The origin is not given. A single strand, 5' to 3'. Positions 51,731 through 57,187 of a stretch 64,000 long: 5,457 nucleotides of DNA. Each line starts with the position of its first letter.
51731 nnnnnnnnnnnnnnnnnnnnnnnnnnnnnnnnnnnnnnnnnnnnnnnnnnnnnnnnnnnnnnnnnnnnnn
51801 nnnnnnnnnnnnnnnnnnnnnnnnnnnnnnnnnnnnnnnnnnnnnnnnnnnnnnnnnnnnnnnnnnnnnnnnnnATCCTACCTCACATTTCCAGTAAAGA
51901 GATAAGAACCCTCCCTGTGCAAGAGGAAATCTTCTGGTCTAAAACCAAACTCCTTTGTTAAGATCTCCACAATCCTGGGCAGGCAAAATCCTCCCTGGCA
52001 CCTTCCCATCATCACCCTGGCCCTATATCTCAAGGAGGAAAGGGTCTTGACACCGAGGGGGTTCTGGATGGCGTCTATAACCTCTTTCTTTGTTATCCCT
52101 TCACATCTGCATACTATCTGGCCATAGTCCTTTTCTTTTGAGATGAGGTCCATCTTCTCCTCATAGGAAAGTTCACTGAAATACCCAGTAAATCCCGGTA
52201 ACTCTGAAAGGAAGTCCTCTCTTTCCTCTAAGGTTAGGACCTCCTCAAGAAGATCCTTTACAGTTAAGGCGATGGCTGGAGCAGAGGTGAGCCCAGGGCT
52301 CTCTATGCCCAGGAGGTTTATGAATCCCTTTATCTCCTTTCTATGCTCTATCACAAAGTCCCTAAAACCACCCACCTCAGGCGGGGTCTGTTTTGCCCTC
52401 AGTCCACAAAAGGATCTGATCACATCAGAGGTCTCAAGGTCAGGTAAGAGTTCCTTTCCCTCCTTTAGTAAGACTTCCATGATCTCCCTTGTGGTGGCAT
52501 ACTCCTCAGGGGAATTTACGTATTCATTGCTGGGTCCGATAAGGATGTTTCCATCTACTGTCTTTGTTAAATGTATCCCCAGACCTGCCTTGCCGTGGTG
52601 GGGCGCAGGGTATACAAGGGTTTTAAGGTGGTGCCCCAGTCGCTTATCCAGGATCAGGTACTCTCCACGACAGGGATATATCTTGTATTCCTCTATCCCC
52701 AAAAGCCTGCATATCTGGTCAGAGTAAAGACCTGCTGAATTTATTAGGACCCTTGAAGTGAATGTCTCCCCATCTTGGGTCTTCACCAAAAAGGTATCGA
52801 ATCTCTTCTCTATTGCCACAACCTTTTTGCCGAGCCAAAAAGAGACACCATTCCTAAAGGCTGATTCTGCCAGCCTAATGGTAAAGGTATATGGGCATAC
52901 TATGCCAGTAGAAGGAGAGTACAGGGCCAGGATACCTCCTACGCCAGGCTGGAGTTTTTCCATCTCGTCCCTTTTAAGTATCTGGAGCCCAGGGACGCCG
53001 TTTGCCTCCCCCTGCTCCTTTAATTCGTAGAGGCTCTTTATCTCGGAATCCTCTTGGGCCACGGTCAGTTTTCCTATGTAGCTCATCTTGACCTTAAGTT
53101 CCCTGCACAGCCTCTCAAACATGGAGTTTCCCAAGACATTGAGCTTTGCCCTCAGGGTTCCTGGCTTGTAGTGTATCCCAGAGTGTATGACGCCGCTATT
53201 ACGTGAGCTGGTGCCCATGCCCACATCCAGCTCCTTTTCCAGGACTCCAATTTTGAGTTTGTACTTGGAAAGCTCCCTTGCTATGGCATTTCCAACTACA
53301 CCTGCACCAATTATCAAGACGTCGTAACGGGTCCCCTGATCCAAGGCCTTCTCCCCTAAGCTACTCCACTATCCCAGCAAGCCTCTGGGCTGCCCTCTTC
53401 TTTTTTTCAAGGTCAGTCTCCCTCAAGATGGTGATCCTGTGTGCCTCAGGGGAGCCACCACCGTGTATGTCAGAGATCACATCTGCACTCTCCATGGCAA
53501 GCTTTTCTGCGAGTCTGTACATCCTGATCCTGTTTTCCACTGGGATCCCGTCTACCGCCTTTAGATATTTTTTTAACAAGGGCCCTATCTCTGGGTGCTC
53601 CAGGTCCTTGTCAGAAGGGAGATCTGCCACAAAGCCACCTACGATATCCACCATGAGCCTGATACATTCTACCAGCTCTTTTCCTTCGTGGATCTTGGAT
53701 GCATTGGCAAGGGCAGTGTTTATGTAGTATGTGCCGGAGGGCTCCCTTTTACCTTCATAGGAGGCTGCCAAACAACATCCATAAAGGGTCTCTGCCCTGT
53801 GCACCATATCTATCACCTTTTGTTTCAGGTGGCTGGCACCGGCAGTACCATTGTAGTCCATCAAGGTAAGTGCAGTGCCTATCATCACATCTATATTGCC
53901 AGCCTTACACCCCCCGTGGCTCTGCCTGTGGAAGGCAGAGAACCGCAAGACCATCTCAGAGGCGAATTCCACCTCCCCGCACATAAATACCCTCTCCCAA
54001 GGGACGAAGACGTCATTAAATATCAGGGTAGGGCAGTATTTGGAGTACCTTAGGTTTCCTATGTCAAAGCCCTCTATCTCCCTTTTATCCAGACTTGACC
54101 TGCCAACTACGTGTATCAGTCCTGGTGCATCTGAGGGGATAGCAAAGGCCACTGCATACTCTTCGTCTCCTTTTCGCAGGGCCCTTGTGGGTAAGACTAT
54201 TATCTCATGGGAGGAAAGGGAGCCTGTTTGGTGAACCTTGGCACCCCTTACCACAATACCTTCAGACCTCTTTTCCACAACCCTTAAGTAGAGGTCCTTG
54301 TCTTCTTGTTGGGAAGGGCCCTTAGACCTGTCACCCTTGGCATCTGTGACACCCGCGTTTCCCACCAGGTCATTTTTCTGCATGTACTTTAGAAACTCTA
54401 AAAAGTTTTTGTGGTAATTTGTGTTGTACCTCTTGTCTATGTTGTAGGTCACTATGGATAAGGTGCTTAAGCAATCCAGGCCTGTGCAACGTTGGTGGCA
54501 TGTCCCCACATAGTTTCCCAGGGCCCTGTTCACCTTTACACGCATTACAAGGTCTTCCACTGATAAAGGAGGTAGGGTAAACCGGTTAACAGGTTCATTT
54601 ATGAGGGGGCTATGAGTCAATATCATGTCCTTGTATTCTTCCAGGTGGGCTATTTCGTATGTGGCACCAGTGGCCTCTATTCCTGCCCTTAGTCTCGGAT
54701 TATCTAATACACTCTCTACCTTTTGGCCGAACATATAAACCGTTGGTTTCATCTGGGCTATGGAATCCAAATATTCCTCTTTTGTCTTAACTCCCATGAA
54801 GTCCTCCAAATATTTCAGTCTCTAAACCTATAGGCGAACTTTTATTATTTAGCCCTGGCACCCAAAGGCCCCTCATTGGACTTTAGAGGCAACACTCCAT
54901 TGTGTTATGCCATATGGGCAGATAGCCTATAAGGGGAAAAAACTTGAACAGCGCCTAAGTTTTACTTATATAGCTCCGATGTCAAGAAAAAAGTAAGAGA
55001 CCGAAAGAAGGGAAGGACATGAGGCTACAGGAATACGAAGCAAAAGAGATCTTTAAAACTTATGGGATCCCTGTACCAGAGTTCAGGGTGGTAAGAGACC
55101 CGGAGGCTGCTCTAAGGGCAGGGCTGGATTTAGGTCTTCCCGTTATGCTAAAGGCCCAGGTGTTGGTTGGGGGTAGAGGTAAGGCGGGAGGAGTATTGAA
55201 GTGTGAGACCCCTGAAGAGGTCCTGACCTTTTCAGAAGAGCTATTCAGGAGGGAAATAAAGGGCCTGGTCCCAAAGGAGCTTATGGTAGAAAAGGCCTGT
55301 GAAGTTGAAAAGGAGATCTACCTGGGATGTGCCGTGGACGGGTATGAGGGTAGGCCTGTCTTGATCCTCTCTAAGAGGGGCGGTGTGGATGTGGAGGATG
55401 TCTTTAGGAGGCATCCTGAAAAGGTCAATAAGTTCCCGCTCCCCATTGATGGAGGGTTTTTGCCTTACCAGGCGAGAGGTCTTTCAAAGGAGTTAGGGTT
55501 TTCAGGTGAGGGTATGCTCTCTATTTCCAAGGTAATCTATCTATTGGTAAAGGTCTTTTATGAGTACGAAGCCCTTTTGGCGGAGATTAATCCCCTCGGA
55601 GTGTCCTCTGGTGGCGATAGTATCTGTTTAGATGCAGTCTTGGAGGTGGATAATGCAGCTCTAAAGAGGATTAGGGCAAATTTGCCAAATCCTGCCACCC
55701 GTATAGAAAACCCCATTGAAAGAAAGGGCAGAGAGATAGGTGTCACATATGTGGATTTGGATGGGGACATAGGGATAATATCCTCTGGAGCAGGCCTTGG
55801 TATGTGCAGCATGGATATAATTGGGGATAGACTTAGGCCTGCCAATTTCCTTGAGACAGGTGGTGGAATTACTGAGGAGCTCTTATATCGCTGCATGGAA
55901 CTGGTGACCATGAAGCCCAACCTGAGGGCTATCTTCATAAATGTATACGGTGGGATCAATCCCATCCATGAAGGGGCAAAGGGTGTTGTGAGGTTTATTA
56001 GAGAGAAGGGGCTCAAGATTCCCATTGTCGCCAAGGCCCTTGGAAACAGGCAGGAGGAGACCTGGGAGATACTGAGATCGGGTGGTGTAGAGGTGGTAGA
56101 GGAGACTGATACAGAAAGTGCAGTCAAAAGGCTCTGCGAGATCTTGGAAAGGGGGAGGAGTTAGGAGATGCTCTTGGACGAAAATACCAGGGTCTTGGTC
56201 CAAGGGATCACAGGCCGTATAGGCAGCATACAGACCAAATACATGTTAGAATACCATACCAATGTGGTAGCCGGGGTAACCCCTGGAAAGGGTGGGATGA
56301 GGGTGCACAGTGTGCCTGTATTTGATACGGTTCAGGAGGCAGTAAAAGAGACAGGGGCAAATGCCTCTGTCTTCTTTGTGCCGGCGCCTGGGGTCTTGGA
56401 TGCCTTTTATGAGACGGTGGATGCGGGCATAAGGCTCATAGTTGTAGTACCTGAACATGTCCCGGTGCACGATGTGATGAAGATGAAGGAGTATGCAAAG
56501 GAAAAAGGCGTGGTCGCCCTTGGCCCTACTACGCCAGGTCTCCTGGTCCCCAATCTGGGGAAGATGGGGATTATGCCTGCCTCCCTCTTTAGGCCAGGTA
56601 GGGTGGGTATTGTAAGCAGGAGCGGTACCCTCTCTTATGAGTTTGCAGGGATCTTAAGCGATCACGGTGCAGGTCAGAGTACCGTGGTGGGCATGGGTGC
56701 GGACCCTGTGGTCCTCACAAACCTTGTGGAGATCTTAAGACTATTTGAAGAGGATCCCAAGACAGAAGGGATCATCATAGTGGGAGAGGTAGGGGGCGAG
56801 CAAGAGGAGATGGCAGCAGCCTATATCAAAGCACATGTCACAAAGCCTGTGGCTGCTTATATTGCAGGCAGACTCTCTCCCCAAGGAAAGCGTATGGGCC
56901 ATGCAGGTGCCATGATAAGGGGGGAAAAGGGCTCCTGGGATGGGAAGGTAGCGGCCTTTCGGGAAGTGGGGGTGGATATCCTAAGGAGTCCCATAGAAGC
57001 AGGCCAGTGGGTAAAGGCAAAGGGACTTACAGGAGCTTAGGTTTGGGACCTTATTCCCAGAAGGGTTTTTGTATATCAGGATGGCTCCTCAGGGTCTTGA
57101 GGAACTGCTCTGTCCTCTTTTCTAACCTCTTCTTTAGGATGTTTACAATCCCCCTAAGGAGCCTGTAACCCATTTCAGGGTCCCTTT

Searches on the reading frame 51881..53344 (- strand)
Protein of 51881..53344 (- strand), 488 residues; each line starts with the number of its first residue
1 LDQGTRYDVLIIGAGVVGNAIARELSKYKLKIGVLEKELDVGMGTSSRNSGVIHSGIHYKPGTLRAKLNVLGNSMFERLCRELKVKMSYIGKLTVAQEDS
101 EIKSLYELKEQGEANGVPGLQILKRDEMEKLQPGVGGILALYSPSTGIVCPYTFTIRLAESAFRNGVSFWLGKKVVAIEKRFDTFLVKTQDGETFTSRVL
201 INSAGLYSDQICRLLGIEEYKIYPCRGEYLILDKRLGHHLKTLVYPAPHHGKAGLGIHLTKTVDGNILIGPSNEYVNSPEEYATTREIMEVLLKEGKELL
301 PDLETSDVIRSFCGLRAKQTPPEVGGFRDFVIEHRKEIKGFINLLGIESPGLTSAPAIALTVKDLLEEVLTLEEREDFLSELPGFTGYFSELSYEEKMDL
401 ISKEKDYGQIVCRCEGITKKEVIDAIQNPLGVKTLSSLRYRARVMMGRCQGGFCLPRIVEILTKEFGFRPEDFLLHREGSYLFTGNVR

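Call 65: search_protein_families(library=pfam, proteins=[window:51881-53344:-], max_evalue=0.00001)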
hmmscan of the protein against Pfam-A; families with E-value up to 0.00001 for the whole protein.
window:51881-53344:- (488 aa): 2 families
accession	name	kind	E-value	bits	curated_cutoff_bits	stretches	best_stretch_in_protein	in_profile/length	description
PF01266.30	DAO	-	1.4e-66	225.9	27.9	1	8-364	1-352/353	FAD dependent oxidoreductase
PF04324.20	Fer2_BFD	-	7.5e-11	42.7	26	1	410-463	1-49/50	BFD-like [2Fe-2S] binding domain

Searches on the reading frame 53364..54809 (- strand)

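Call 65: search_protein_families(library=pfam, proteins=[window:53364-54809:-], max_evalue=0.00001)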
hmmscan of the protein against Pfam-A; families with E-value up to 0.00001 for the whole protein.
window:53364-54809:- (482 aa): 2 families
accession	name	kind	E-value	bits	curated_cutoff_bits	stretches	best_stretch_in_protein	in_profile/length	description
PF11794.13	HpaB_N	-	3.6e-92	309.2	35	1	9-276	1-270/270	4-hydroxyphenylacetate 3-hydroxylase N terminal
PF03241.18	HpaB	-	9.5e-62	208.2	25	1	284-479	2-202/202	4-hydroxyphenylacetate 3-hydroxylase C terminal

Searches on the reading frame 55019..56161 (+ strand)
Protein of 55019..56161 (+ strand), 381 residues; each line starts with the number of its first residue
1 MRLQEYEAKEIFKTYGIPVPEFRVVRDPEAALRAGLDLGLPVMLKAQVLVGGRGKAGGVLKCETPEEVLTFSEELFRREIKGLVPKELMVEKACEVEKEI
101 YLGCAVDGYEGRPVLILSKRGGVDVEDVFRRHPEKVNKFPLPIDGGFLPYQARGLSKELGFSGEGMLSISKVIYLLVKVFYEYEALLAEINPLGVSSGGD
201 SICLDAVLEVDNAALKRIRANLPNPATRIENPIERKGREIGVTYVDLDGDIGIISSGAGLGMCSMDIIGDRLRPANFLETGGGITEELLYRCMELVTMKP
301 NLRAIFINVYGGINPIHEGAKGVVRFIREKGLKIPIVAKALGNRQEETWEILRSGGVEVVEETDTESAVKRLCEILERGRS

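Call 65: search_protein_families(library=pfam, proteins=[window:55019-56161:+], max_evalue=0.00001)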
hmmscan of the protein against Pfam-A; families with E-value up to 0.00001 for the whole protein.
window:55019-56161:+ (381 aa): 4 families
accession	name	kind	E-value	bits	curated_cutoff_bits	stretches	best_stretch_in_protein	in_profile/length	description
PF08442.15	ATP-grasp_2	-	7.8e-54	182.8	29.5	1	3-194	2-201/202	ATP-grasp domain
PF00549.24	Ligase_CoA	-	5.5e-12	46.4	24.5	1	254-368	1-123/128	CoA-ligase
PF13549.11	ATP-grasp_5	-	3.7e-10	40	27.6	1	2-126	9-136/221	ATP-grasp domain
PF24948.1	Citrate_synth_N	-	1.3e-08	34.9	83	1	43-215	55-225/232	ATP-citrate synthase ATP-grasp domain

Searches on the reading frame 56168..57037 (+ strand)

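Call 65: search_protein_families(library=pfam, proteins=[window:56168-57037:+], max_evalue=0.00001)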
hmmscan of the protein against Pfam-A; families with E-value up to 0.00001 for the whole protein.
window:56168-57037:+ (290 aa): 3 families
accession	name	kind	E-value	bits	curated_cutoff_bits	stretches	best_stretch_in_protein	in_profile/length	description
PF02629.25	CoA_binding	-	1.2e-23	84.1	22.3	1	4-96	1-96/97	CoA binding domain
PF00549.24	Ligase_CoA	-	1.4e-18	67.7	24.5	1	149-263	1-121/128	CoA-ligase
PF13607.11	Succ_CoA_lig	-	1.3e-12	48.1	27.4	1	143-270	1-123/138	Succinyl-CoA ligase like flavodoxin domain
